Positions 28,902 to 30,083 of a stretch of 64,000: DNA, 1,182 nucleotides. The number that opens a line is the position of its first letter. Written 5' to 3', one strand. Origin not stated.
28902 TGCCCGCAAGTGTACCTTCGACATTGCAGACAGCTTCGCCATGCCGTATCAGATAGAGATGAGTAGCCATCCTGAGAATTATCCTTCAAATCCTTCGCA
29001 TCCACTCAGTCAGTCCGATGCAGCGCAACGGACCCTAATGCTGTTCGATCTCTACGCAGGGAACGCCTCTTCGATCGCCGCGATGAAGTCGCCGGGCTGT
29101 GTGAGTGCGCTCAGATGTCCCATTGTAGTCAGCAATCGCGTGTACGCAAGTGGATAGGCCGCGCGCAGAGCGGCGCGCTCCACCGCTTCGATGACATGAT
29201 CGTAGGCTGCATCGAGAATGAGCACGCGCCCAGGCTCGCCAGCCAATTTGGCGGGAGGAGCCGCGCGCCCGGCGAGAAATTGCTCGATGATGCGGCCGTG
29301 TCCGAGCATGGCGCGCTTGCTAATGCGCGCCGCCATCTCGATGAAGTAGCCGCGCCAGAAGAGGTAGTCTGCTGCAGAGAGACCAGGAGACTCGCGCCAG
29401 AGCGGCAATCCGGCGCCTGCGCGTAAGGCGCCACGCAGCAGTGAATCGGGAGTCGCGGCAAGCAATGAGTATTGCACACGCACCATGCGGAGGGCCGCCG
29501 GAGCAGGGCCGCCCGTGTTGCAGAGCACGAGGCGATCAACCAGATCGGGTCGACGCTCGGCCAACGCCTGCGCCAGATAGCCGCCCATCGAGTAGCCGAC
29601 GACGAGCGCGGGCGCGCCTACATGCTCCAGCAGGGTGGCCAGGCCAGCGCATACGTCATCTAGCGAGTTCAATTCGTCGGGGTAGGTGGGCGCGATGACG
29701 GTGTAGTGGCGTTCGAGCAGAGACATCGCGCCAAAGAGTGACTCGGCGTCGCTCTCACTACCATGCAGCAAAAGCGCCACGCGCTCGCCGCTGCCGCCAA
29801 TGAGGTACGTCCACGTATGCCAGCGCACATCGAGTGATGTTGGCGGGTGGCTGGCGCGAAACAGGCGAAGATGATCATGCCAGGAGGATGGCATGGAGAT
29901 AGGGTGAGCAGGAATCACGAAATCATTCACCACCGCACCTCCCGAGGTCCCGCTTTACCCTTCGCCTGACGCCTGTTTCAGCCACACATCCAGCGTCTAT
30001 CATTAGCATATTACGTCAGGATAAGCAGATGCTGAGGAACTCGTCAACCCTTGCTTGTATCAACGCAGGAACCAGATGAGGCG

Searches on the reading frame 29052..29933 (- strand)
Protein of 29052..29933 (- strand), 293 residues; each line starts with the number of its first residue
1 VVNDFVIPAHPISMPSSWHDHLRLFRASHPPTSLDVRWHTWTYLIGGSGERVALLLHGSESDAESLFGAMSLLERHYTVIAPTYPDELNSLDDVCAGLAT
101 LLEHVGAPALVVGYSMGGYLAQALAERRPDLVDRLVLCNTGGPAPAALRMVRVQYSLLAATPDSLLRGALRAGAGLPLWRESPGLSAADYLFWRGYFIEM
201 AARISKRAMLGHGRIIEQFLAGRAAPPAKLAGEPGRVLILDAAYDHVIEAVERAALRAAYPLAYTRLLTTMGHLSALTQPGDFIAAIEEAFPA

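Call 68: search_protein_families(library=pfam, proteins=[window:29052-29933:-], max_evalue=0.001)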
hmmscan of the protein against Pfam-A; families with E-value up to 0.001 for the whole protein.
window:29052-29933:- (293 aa): 4 families
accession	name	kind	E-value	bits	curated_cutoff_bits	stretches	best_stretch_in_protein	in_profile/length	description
PF12697.13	Abhydrolase_6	-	2.1e-12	48.6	26.3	1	54-286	2-216/217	Alpha/beta hydrolase family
PF00561.26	Abhydrolase_1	-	3.8e-10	40.3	25.8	1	90-148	51-110/245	alpha/beta hydrolase fold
PF12146.15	Hydrolase_4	-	5.3e-06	26.3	27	1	89-142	53-111/239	Serine aminopeptidase, S33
PF00975.26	Thioesterase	-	6.3e-05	23.7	26.4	1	78-127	29-86/226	Thioesterase domain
